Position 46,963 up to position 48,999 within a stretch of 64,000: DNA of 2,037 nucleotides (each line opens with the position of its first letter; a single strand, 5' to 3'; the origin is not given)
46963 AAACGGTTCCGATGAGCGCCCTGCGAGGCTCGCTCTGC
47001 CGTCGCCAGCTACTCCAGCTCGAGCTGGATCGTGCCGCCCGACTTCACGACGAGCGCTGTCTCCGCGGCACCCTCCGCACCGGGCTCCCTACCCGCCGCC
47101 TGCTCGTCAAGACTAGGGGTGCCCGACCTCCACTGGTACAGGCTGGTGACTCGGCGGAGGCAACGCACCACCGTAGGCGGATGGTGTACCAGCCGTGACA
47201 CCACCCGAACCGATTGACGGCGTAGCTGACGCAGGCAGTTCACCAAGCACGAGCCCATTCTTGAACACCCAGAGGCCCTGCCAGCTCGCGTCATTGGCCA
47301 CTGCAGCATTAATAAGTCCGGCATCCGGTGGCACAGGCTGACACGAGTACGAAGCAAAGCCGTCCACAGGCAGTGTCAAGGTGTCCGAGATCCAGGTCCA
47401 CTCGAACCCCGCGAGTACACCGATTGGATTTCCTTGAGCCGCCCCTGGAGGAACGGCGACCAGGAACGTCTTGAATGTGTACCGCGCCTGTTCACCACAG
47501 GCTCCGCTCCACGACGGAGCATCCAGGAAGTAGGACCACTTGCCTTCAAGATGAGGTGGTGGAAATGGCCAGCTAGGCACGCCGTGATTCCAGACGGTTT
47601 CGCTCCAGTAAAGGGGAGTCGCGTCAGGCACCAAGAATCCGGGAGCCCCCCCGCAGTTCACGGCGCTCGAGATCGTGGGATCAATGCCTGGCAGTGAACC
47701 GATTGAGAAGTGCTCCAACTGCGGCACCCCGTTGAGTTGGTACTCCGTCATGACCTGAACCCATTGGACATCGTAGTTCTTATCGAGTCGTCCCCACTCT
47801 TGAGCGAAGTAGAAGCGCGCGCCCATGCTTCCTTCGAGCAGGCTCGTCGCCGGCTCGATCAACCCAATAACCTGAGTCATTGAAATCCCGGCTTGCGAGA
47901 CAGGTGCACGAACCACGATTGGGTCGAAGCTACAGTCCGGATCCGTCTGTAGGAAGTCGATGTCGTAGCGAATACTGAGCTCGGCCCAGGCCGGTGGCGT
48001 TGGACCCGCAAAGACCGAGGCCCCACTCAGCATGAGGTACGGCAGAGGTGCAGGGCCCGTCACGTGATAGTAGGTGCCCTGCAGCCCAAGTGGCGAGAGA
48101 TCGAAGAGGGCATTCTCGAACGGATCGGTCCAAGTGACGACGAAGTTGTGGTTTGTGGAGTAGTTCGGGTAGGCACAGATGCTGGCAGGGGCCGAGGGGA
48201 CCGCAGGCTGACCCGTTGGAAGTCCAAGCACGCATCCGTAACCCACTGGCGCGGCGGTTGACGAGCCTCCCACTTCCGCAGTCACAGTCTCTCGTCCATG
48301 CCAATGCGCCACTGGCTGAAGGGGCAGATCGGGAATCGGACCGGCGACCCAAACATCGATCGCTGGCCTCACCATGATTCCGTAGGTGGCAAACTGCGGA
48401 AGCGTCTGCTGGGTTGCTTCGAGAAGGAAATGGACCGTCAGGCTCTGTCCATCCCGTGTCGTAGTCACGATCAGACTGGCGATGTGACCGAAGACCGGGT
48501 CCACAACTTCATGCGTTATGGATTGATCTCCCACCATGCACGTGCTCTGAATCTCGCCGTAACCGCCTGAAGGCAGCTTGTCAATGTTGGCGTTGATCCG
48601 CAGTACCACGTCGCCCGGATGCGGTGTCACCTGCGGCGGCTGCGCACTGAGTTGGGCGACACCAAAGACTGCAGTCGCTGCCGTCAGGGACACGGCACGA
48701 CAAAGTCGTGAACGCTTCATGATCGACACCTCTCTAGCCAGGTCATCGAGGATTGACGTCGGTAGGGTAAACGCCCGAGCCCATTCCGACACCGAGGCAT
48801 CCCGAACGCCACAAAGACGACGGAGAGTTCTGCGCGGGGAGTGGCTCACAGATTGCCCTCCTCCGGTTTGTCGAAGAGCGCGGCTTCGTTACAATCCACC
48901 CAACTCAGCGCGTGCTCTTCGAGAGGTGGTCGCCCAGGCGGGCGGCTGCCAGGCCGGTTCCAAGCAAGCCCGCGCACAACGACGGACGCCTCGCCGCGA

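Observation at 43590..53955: ~10 kb lower-G+C segment encoding only uncharacterised exported proteins, an HTH protein, an S1 protease lipoprotein and a ParB-like fragment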

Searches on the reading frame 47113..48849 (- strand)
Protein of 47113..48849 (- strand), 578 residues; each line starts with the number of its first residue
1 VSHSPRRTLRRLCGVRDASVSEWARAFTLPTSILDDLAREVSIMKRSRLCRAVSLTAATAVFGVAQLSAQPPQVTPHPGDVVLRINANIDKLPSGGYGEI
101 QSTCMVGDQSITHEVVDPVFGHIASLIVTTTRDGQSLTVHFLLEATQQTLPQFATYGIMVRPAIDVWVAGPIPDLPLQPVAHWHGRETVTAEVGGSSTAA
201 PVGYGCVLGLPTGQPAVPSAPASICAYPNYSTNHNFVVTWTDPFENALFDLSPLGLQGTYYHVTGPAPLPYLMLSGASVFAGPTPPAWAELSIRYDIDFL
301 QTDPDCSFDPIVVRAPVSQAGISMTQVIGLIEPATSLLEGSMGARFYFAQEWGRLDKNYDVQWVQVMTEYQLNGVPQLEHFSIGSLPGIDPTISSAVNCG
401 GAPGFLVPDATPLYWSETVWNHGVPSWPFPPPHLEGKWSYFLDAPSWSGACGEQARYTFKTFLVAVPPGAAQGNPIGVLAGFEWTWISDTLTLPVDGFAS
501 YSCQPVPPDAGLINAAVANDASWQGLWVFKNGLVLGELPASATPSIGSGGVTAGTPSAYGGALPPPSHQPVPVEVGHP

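Call 5: search_protein_families(library=pfam, proteins=[window:47113-48849:-], max_evalue=0.1)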
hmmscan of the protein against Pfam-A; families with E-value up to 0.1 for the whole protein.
window:47113-48849:- (578 aa): 0 families

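Call 6: search_protein_families(library=ncbifam, proteins=[window:47113-48849:-], max_evalue=0.1)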
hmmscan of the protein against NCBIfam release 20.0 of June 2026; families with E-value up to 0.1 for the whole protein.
window:47113-48849:- (578 aa): 0 families

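Call 9: search_protein_families(library=padloc, proteins=[window:47113-48849:-], max_evalue=0.1)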
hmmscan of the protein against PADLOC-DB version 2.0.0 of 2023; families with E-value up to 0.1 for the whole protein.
window:47113-48849:- (578 aa): 0 families

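Call 22: list_cluster_members(proteins=[window:47113-48720:-, window:47113-48729:-, window:53039-53950:-, window:53039-53938:-, window:53039-53917:-, window:43734-44714:-, window:43734-44747:-, window:45654-46616:-, window:45229-45657:-, window:51823-53055:-])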
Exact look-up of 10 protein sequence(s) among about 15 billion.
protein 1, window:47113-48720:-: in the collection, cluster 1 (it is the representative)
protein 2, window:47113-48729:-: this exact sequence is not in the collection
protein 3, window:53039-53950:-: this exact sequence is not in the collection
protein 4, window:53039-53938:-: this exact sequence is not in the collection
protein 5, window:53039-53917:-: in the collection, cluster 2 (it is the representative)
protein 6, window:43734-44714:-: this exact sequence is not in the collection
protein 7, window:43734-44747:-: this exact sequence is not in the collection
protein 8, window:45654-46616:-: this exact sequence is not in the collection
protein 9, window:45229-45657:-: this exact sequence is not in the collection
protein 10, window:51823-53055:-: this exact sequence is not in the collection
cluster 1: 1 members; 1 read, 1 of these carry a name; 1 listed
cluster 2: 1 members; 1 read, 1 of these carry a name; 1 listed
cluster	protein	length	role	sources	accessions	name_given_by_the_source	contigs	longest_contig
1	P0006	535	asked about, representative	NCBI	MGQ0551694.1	MAG: hypothetical protein ACT4PU_00570 [Planctomycetota bacterium]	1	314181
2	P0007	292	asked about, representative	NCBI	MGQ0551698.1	MAG: hypothetical protein ACT4PU_00590 [Planctomycetota bacterium]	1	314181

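Call 33: search_protein_families(library=phrogs, proteins=[window:47113-48720:-], max_evalue=0.01)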
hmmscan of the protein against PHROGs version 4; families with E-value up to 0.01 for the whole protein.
window:47113-48720:- (535 aa): 0 families

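Call 39: find_encoding_contigs(protein=P0007, flank=10000, max_places=3)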
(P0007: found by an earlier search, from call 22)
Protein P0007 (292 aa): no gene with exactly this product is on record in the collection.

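Call 47: search_solved_structures(query=A2, max_evalue=1)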
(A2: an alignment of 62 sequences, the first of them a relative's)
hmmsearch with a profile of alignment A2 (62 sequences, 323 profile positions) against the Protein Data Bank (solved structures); distinct sequences matched with E-value up to 1: 4.
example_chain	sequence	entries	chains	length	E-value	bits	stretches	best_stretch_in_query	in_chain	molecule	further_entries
4epq_A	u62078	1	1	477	0.31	13.3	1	43-114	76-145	Poly(ADP-ribose) glycohydrolase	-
4l2h_A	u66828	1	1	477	0.31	13.3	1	43-114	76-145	Poly(ADP-ribose) glycohydrolase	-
4epp_A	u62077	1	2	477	0.31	13.3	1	43-114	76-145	Poly(ADP-ribose) glycohydrolase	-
4hhu_A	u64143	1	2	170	0.43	12.8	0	85-113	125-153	OR280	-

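Call 54: find_related_loci(query=A5, collection=genome_contigs, flank=10000)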
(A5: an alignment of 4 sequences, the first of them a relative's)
Query A5 (292 aa) in genome_contigs; peptide patterns used: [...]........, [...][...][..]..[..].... (x = any residue, [..] = any of these).
76 stretches matched a pattern; 1 encode a relative of the query (tblastn E <= 1e-3); 1 distinct loci.
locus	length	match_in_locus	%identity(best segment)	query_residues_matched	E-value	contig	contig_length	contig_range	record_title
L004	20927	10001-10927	23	9-282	5e-11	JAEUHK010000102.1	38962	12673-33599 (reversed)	MAG: Verrucomicrobiaceae bacterium isolate new MAG-15 k141_3740977, whole genome shotgun sequence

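Call 56: predict_structure(alignment_id=A2)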
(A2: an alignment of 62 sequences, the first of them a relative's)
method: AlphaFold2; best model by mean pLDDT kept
length: 292 residues; sequences in the alignment: 62
mean_pLDDT: 88.5   pTM: 0.85
mean pLDDT of the five models: 88.5, 87.2, 86.9, 86.6, 85.7
residues with pLDDT >= 90: 202; 70-90: 67; 50-70: 7; < 50: 16
segments of 3 or more residues with pLDDT < 50: 59-74
pLDDT, mean of each block of 10 residues (from residue 1): 77 79 95 96 94 69 37 59 91 97 90 96 83 97 93 97 93 85 93 98 97 97 95 95 95 98 95 91 87 77
secondary structure, 60 per line:
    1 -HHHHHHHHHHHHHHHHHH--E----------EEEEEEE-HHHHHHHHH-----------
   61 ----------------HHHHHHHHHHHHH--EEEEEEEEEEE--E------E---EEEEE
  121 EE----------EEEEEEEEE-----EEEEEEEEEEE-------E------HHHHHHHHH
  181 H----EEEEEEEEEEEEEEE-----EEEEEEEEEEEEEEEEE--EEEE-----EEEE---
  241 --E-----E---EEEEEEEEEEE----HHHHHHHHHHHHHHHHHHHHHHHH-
elements in order: H2-19 E33-39 H41-49 H77-89 E92-102 E116-122 E133-141 E147-157 H172-181 E186-200 E206-222 E225-228 E234-237 E253-263 H268-291

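Call 59: fold_search(model_id=the predicted structure, library=pdb)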
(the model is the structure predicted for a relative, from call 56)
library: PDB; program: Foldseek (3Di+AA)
matches with E <= 10: 931; with E <= 0.001: 0
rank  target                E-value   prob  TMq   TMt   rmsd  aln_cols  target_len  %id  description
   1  6u1n_C                2.6e-03  0.21  0.12  0.10  22.6       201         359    7  GPCR-Beta arrestin structure in lipid bilayer (released 2020-02-26)
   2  6f2s_H                2.7e-03  0.38  0.17  0.21  14.9       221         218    8  CryoEM structure of Ageratum Yellow Vein virus (AYVV) (released 2018-06-27)
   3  8k35_A                3.0e-03  0.13  0.12  0.06  20.5       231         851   10  Structure of the bacteriophage lambda tail tip complex (released 2023-11-15)
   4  1h6x                  4.6e-03  0.18  0.12  0.18  18.9       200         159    9  The role of conserved amino acids in the cleft of the C-terminal family 22 carbohydrate binding module of Clostridium th (released 2002-06-27)
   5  4jqi_A                4.8e-03  0.25  0.14  0.12  22.7       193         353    6  Structure of active beta-arrestin1 bound to a G protein-coupled receptor phosphopeptide (released 2013-04-17)
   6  8as3_A                4.8e-03  0.21  0.13  0.12  21.8       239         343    7  Structure of arrestin2 in complex with 6P CCR5 phosphopeptide and Fab30 (released 2023-06-07)
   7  1h6y_A                5.1e-03  0.15  0.10  0.16  19.6       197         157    9  The role of conserved amino acids in the cleft of the C-terminal family 22 carbohydrate binding module of Clostridium  (released 2002-06-27)
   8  9ijr_C                5.4e-03  0.41  0.16  0.14  21.8       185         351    9  Cryo-EM structure of the orphan GPR52 beta-arrestin 1 complex bound to ligand c17 (released 2025-09-03)
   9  2w5f_B                5.7e-03  0.23  0.13  0.08  15.7       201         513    6  High resolution crystallographic structure of the Clostridium thermocellum N-terminal endo-1,4-beta-D-xylanase 10B (Xy (released 2010-01-19)
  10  4h55                  5.7e-03  0.12  0.11  0.13  19.9       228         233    9  Crystal structure of Canavalia brasiliensis seed lectin (ConBr) in complex with beta-d-ribofuranose (released 2012-10-31)
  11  9cx9_A                6.8e-03  0.25  0.15  0.14  22.9       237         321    6  Structure of SH3 domain of Src in complex with beta-arrestin 1 (released 2024-11-13)
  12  2w5f_A                7.6e-03  0.25  0.14  0.09  14.8       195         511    7  High resolution crystallographic structure of the Clostridium thermocellum N-terminal endo-1,4-beta-D-xylanase 10B (Xy (released 2010-01-19)
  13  9kuv_A                7.6e-03  0.21  0.13  0.08  22.5       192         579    6  Mechanistic insights into the versatile stoichiometry and biased signaling of the apelin receptor-arrestin complex (released 2025-09-17)
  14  9uco_C                8.1e-03  0.47  0.17  0.15  21.0       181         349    7  Cryo-EM structure of ADGRE1-beta arrestin1-scFv30 complex (released 2026-04-08)
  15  6esb_5                8.1e-03  0.12  0.14  0.12  24.7       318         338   10  BK polyomavirus + 20 mM GT1b oligosaccharide (released 2018-05-02)
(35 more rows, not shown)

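Call 65: find_related_loci(query=A5, collection=metagenome_contigs, flank=8000)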
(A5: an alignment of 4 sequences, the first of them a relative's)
Query A5 (292 aa) in metagenome_contigs; peptide patterns used: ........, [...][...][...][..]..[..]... (x = any residue, [..] = any of these).
246 stretches matched a pattern; 7 encode a relative of the query (tblastn E <= 1e-3); 7 distinct loci.
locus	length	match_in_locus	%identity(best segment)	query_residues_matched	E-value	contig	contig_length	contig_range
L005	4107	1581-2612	30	5-290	1e-32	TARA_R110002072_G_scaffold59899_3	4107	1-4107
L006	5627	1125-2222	32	7-282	5e-17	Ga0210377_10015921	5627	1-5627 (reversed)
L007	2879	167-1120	28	5-279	2e-16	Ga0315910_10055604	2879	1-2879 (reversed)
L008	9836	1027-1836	28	5-272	7e-12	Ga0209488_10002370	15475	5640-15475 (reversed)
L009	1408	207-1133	23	9-282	7e-11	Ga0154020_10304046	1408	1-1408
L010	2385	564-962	33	173-285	1e-10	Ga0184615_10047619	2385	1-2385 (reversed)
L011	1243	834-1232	35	173-285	1e-10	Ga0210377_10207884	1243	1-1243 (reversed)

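Call 67: search_protein_families(library=pfam, proteins=[L005:13-1545:+, L005:2827-3603:-, L006:2242-4080:+, L006:10-1032:+, L007:1161-2420:+, L008:1859-3451:+, L008:10-972:+, L010:1130-2359:-, L004:8539-9879:+, L004:11033-12277:+], max_evalue=0.01)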
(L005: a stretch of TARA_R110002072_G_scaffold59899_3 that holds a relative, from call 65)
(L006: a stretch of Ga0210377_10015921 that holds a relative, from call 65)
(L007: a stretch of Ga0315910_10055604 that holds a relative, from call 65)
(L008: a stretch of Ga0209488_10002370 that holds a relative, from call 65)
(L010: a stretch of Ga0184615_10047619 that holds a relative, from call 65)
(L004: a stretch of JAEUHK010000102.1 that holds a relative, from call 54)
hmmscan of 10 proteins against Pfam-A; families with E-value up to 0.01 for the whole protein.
L005:13-1545:+ (510 aa): 1 family
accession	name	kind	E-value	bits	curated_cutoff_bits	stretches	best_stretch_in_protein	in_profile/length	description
PF02128.21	Peptidase_M36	-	6.7e-44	151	23.3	1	174-465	29-350/368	Fungalysin metallopeptidase (M36)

L005:2827-3603:- (258 aa): 0 families

L006:2242-4080:+ (612 aa): 1 family
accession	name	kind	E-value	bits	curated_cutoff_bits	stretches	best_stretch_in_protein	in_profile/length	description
PF00082.27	Peptidase_S8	-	2.7e-30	106.1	21.8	1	205-477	1-275/288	Subtilase family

L006:10-1032:+ (340 aa): 4 families
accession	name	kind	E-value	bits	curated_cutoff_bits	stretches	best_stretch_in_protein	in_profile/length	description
PF00413.30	Peptidase_M10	-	8e-09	36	24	1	143-262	4-127/159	Matrixin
PF01400.30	Astacin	-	1.6e-05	25.1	22.5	1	244-266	79-101/189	Astacin (Peptidase family M12A)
PF13688.12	Reprolysin_5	-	8e-05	23.4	27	1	241-279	139-184/196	Metallo-peptidase family M12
PF11195.14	Tad2-like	-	0.002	19.1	25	0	56-146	4-66/73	Thoeris anti-defense 2-like domain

L007:1161-2420:+ (419 aa): 0 families

L008:1859-3451:+ (530 aa): 2 families
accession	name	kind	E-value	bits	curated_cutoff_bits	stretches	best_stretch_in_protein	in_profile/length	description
PF00144.29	Beta-lactamase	-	3.4e-62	210.9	27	1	104-417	1-313/329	Beta-lactamase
PF11954.13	DUF3471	-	1.1e-10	42.3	29.3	1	443-523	6-98/103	Domain of unknown function (DUF3471)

L008:10-972:+ (320 aa): 1 family
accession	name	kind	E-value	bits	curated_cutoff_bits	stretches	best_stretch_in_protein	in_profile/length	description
PF01734.28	Patatin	-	0.0033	18.1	27.7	1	1-159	30-183/191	Patatin-like phospholipase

L010:1130-2359:- (409 aa): 1 family
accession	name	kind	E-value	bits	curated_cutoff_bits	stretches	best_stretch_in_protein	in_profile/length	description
PF03415.19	Peptidase_C11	-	4.3e-43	148.7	25.8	2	162-403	106-356/359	Clostripain family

L004:8539-9879:+ (446 aa): 0 families

L004:11033-12277:+ (414 aa): 2 families
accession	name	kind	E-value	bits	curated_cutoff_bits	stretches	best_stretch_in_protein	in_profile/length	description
PF00089.32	Trypsin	-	5.3e-13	49.7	20.6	1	136-399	14-220/220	Trypsin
PF13365.12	Trypsin_2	-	5.6e-05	24.3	27.6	1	151-364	1-139/144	Trypsin-like peptidase domain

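Call 83: fold_search(model_id=the predicted structure, library=viral)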
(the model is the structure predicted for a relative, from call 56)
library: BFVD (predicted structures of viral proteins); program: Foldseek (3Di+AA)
matches with E <= 10: 897; with E <= 0.001: 2
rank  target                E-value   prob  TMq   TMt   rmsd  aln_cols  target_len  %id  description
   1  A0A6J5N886            2.4e-04  0.28  0.12  0.04  18.6       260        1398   10  Uncharacterized protein [uncultured Caudovirales phage]
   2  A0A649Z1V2            3.8e-04  0.90  0.17  0.27  14.0       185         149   11  (no name in the UniProt tables at hand)
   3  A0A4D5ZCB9            1.3e-03  0.14  0.09  0.08  19.9       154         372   10  Tail fiber protein [Burkholderia phage BcepSaruman]
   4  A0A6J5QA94            1.7e-03  0.38  0.18  0.18  20.8       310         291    9  Uncharacterized protein [uncultured Caudovirales phage]
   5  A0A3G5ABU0            2.1e-03  0.82  0.19  0.31  10.5       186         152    9  MATH domain-containing protein [Hyperionvirus sp.]
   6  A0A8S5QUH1            2.4e-03  0.21  0.13  0.09  23.4       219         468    7  MucBP domain-containing protein [Siphoviridae sp. ctzSN25]
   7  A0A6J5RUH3            2.4e-03  0.11  0.12  0.13  18.7       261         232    8  Uncharacterized protein [uncultured Caudovirales phage]
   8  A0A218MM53            2.5e-03  0.21  0.13  0.16  21.5       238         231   11  Uncharacterized protein [uncultured virus]
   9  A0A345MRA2            3.8e-03  0.13  0.13  0.15  22.3       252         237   12  (no name in the UniProt tables at hand)
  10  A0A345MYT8            3.8e-03  0.09  0.11  0.11  31.6       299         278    9  (no name in the UniProt tables at hand)
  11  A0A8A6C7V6            3.8e-03  0.07  0.09  0.09  27.6       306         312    8  Sf6-type phage tail needle knob domain-containing protein [Aeromonas phage PZL-Ah152]
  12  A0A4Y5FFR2            4.7e-03  0.08  0.08  0.03  40.4       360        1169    8  Structural component of the tail fiber [Lactobacillus phage SAC12B]
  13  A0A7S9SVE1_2          5.3e-03  0.15  0.14  0.06  19.1       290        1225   10  (no name in the UniProt tables at hand)
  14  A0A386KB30            5.6e-03  0.10  0.11  0.07  20.3       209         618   13  Minor tail protein [Arthrobacter phage KBurrousTX]
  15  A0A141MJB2            6.3e-03  0.38  0.18  0.24  20.7       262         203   10  (no name in the UniProt tables at hand)
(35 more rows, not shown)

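Call 85: find_related_loci(query=A5, collection=viral_contigs, flank=8000)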
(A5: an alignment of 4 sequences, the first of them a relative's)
Query A5 (292 aa) in viral_contigs; peptide patterns used: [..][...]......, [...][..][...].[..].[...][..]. (x = any residue, [..] = any of these).
325 stretches matched a pattern, but none encodes a relative of the query by tblastn (E <= 1e-3).

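Call 88: predict_structure(alignment_id=A6)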
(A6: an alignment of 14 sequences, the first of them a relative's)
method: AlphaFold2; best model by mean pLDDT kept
length: 535 residues; sequences in the alignment: 14
mean_pLDDT: 55.6   pTM: 0.51
mean pLDDT of the five models: 55.6, 55.2, 54.4, 54.3, 54.2
residues with pLDDT >= 90: 102; 70-90: 77; 50-70: 57; < 50: 299
segments of 3 or more residues with pLDDT < 50: 1-63, 65-82, 92-94, 96-254, 350-362, 449-453, 498-520, 524-534
pLDDT, mean of each block of 10 residues (from residue 1): 40 37 36 39 36 37 40 40 51 48 34 31 35 29 22 26 27 30 27 26 35 31 33 32 37 48 75 90 95 72 94 93 92 87 80 41 62 85 79 91 57 91 82 94 69 55 94 86 86 64 43 39 48 44
secondary structure, 60 per line:
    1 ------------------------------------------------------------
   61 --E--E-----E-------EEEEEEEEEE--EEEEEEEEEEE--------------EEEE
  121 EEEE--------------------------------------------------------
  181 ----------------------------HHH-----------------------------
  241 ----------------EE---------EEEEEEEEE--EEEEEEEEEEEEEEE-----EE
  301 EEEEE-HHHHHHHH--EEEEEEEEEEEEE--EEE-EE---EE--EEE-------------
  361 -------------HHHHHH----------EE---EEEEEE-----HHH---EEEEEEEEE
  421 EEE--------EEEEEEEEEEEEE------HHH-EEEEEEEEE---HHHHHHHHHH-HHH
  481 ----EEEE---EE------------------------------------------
elements in order: E80-89 E92-102 E117-124 E268-276 E279-293 E299-305 H307-314 E317-329 E332-334 E345-347 H374-379 E395-400 E412-423 E432-444 E455-463 H467-476 E485-488

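Call 91: search_solved_structures(query=A6, max_evalue=1)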
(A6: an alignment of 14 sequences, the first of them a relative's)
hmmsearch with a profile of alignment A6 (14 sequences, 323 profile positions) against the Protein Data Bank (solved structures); distinct sequences matched with E-value up to 1: 0.
